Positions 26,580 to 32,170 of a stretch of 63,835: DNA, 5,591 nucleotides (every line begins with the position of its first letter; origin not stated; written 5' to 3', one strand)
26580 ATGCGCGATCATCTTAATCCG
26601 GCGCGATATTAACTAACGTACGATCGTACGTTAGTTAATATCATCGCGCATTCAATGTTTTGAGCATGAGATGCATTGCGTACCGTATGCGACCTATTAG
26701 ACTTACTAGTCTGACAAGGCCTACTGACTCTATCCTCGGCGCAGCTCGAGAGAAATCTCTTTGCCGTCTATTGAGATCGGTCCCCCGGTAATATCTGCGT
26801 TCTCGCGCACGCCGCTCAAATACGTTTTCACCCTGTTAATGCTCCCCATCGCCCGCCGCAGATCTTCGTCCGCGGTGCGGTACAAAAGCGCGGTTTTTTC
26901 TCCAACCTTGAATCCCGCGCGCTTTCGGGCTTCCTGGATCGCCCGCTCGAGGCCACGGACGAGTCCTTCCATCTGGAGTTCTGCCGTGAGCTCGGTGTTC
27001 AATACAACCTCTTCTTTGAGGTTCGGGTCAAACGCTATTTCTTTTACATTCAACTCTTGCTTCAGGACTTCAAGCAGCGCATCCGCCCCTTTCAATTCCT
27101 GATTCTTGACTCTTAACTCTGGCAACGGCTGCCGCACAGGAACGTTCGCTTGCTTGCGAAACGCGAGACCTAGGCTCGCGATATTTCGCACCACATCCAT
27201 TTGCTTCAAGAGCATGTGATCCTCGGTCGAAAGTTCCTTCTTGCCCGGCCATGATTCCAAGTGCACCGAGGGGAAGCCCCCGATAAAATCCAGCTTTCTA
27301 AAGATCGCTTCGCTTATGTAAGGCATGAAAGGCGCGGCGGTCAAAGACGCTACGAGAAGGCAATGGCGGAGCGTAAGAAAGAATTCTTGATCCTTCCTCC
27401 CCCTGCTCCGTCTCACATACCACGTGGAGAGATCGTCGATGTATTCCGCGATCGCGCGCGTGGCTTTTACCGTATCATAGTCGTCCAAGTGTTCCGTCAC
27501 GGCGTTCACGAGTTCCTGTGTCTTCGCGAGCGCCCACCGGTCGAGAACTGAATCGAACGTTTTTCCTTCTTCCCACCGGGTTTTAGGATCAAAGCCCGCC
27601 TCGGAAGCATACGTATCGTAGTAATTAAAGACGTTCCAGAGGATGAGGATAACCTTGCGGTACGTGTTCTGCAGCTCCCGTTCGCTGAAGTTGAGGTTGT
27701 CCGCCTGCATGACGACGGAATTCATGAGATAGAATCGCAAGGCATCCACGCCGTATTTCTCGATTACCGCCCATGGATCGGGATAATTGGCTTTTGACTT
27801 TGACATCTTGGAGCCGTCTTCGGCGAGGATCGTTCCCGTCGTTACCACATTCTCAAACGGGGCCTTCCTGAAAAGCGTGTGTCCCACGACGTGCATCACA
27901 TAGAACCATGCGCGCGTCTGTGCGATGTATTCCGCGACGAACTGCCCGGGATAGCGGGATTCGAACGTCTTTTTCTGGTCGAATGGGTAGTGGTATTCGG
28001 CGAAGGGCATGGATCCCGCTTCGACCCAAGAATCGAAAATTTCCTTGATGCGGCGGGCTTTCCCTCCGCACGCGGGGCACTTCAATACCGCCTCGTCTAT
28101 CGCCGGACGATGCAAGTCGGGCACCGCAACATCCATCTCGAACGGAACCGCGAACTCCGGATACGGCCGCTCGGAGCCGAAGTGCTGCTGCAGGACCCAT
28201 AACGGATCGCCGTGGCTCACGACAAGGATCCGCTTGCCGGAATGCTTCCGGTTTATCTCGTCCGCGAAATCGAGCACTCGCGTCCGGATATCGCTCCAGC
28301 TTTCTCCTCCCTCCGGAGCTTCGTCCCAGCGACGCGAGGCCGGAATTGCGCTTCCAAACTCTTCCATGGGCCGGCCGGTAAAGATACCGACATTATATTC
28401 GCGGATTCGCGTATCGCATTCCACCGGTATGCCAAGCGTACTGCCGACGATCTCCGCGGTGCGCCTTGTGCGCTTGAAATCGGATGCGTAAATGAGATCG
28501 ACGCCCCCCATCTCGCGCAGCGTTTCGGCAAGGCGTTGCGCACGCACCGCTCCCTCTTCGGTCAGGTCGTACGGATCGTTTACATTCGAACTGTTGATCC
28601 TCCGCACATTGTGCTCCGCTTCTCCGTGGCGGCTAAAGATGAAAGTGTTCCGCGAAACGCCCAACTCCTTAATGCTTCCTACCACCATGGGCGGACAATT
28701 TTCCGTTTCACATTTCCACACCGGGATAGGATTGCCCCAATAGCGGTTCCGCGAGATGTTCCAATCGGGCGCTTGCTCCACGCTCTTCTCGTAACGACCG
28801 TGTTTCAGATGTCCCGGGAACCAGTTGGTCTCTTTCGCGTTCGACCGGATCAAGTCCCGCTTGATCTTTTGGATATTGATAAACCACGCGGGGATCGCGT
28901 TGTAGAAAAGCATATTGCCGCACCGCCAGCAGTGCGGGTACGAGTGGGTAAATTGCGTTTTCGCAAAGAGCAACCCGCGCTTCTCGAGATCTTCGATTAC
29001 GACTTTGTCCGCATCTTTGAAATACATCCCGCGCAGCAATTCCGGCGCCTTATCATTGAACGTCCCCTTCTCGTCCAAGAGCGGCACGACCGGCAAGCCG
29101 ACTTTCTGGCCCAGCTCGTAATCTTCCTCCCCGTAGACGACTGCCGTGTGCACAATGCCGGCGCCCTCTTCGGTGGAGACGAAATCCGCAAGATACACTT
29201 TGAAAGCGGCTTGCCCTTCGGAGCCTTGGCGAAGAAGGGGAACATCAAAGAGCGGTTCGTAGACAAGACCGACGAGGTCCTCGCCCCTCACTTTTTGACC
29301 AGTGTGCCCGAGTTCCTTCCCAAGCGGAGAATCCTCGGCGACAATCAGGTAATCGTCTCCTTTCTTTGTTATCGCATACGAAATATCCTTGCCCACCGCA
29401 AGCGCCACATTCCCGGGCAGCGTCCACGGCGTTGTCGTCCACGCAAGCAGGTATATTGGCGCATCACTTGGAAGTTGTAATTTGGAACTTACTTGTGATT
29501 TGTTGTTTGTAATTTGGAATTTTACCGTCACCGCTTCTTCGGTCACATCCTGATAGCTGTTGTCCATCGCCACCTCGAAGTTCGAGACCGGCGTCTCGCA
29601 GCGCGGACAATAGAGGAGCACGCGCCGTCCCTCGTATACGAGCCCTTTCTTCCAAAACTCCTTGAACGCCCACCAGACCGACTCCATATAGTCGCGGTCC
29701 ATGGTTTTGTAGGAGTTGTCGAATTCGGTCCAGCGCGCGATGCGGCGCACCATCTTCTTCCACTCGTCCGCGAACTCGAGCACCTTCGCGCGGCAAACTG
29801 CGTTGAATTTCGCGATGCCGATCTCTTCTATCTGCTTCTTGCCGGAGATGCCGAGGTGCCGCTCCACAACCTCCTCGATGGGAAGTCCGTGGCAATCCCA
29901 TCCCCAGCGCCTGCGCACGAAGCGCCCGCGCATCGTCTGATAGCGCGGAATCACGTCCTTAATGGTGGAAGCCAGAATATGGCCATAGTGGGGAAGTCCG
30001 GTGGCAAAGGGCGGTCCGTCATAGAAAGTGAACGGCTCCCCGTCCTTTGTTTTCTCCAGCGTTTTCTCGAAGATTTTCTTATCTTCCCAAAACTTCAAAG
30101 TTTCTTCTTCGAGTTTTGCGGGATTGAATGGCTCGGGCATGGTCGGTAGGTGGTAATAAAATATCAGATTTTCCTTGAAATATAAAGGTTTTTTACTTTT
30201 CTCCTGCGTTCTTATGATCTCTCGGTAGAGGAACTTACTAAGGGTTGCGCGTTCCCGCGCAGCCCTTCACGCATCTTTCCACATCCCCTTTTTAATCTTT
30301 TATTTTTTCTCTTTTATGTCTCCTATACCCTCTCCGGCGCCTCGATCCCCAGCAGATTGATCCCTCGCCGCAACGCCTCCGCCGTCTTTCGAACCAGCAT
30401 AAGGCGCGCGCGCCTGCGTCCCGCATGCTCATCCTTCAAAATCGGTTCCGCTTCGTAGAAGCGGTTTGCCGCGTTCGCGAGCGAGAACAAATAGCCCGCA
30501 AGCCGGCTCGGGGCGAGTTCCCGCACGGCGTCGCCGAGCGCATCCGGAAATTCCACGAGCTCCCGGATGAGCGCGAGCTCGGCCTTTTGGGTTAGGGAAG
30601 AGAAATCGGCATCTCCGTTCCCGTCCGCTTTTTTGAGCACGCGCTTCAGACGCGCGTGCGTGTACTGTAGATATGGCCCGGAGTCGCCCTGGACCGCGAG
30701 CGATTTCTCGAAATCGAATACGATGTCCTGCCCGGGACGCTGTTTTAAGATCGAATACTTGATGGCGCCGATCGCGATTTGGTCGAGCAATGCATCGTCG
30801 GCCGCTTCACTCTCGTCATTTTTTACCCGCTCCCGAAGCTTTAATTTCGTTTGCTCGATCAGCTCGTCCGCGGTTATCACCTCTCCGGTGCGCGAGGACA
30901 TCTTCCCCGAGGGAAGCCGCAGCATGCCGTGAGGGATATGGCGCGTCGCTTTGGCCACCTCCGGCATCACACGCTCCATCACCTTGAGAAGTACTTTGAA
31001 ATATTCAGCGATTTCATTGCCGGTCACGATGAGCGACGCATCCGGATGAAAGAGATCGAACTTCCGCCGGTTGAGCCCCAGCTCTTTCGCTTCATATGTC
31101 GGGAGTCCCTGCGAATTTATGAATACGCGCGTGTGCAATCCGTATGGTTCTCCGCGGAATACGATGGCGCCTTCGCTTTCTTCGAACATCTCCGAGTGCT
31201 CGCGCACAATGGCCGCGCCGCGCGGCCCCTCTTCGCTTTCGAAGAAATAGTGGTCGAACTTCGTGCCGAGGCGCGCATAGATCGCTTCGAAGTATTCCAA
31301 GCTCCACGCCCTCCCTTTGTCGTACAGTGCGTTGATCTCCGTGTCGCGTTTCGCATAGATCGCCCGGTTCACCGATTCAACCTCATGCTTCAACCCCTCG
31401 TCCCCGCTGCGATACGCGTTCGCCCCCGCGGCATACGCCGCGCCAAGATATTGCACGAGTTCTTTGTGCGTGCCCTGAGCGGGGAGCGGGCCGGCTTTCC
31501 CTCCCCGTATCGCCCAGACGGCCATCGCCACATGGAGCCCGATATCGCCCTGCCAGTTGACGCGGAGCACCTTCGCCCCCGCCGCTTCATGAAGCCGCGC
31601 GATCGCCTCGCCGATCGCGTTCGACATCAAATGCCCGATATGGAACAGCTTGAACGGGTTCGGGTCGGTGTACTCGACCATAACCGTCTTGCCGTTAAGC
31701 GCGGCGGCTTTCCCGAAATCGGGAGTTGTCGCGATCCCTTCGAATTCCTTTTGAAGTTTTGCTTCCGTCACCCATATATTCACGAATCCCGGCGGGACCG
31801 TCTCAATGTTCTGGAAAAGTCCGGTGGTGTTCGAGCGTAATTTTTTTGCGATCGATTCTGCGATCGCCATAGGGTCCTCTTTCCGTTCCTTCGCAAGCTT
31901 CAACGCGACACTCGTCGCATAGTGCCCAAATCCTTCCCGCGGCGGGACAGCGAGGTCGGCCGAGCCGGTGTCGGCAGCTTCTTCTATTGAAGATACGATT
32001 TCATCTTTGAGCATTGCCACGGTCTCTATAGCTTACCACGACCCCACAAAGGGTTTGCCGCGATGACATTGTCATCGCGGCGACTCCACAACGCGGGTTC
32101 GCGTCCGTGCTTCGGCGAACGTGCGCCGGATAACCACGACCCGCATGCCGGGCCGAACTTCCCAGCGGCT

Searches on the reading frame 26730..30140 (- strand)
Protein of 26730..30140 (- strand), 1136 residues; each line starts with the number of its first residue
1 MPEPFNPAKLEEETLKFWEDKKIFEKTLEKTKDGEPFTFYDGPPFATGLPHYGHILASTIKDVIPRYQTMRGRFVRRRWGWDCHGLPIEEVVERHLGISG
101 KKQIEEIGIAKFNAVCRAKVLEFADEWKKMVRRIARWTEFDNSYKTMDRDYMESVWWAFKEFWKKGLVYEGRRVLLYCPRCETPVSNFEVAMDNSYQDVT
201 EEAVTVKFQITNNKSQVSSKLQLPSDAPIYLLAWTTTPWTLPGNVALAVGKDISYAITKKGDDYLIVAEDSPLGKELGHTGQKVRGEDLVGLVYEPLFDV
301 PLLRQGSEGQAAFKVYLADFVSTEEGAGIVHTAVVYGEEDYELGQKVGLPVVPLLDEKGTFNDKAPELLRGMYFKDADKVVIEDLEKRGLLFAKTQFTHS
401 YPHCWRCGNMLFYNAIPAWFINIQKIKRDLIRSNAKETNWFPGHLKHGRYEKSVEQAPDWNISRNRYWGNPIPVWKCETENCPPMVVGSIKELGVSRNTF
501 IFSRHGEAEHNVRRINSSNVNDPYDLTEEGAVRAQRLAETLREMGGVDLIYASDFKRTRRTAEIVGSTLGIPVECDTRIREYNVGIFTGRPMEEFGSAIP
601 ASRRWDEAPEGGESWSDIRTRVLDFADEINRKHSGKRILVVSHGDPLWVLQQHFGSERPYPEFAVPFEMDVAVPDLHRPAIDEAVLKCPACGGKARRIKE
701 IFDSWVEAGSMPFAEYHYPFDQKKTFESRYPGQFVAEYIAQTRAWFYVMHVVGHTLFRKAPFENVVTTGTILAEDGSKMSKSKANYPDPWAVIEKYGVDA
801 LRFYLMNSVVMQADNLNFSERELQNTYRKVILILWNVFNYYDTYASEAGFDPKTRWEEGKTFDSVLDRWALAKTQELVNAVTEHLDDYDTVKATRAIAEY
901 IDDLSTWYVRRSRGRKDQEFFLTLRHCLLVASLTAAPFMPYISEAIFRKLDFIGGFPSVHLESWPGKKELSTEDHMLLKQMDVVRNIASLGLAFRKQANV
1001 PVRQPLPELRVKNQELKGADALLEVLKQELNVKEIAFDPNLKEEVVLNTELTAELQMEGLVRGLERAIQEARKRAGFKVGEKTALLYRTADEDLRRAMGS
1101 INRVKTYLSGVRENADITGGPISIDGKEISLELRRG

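Call 17: search_protein_families(library=pfam, proteins=[window:26730-30140:-], max_evalue=0.001)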
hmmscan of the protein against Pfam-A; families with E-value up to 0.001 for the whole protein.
window:26730-30140:- (1136 aa): 5 families
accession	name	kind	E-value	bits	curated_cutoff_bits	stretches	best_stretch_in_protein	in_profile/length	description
PF00133.28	tRNA-synt_1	-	1.4e-124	416.4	22.7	2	14-481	2-252/414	tRNA synthetases class I (I, L, M and V)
PF00300.27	His_Phos_1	-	2.9e-35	122.1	21.7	1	501-655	2-159/194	Histidine phosphatase superfamily (branch 1)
PF08264.19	Anticodon_1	-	5.7e-24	85.1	25.1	1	867-1007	1-145/148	Anticodon-binding domain of tRNA ligase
PF09334.17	tRNA-synt_1g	-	4.8e-18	65.5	20.1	2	762-829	311-377/391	tRNA synthetases class I (M)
PF19302.4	DUF5915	-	3.7e-09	36.8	27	1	1020-1098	79-154/195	Domain of unknown function (DUF5915)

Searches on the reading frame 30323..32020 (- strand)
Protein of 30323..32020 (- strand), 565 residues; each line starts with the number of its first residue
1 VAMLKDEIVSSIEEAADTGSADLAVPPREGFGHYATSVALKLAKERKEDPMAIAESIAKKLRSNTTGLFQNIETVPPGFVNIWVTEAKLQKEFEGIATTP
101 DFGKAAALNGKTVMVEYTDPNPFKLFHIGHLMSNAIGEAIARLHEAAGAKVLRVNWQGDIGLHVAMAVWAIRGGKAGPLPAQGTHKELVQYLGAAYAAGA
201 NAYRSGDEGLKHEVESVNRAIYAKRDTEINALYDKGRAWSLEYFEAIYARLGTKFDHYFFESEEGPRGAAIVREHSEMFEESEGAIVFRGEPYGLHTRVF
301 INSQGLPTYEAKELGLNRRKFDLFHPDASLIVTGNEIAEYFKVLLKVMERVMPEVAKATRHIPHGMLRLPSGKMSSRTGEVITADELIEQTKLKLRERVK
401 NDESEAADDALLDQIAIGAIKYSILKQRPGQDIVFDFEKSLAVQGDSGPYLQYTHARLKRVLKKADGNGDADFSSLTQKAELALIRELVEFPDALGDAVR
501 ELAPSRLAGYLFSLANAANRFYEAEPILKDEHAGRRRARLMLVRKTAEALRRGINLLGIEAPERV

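Call 17: search_protein_families(library=pfam, proteins=[window:30323-32020:-], max_evalue=0.001)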
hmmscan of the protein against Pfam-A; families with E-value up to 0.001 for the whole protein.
window:30323-32020:- (565 aa): 3 families
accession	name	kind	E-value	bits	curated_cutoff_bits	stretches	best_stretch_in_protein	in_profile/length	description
PF05746.21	DALR_1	-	6.5e-30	104.1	22.3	1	451-564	1-116/117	DALR anticodon binding domain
PF00750.26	tRNA-synt_1d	-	4.9e-29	101.8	23.3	1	105-437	14-349/349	tRNA synthetases class I (R), catalytic domain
PF03485.21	Arg_tRNA_synt_N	-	3.4e-15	56.9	21.5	1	4-82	3-83/85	Arginyl tRNA synthetase N terminal domain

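Call 48: find_homologous_proteins(query=window:30323-32017:-)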
Query window:30323-32017:- (564 aa): 8000 proteins with E <= 0.001 among 8000 candidates; the best 120 are listed.
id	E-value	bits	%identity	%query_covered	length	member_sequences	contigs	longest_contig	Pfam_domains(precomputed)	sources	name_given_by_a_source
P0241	0.0e+0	1249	100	100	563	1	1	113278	PF05746.22,PF00750.26,PF03485.22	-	-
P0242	3.6e-213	727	59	100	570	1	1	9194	PF05746.22,PF00750.26,PF03485.22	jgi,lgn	jgi:arginyl-tRNA synthetase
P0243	7.7e-202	690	57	100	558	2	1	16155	PF05746.22,PF00750.26,PF03485.22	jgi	-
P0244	2.0e-201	688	58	96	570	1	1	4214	PF05746.22,PF00750.26,PF03485.22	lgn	-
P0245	8.2e-200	683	57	96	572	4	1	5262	PF05746.22,PF00750.26,PF03485.22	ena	-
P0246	2.2e-199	682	55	100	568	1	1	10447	PF05746.22,PF00750.26,PF03485.22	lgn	-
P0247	9.9e-199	679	56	100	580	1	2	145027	PF05746.22,PF00750.26,PF03485.22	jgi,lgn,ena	-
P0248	2.3e-198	678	56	100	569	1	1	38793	PF05746.22,PF00750.26,PF03485.22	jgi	jgi:arginyl-tRNA synthetase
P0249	5.1e-198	677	56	100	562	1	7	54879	PF05746.22,PF00750.26,PF03485.22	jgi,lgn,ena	-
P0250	6.9e-198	677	55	100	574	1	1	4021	PF05746.22,PF00750.26,PF03485.22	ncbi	-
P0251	2.4e-197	675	54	100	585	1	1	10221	PF05746.22,PF00750.26,PF03485.22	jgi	jgi:arginyl-tRNA synthetase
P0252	2.7e-197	675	54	100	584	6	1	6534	PF05746.22,PF00750.26,PF03485.22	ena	-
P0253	6.9e-197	673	56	100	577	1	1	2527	PF05746.22,PF00750.26,PF03485.22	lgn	-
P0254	1.3e-196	672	56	97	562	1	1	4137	PF05746.22,PF00750.26,PF03485.22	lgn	-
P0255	2.9e-196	671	55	100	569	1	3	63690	PF05746.22,PF00750.26,PF03485.22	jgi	jgi:arginyl-tRNA synthetase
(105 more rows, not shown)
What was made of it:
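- Host is CPR: all named ArgRS relatives are Minisyncoccia, Yanofskybacteria, Paceibacterota or Patescibacteria, at 59% identity or less (call 48).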
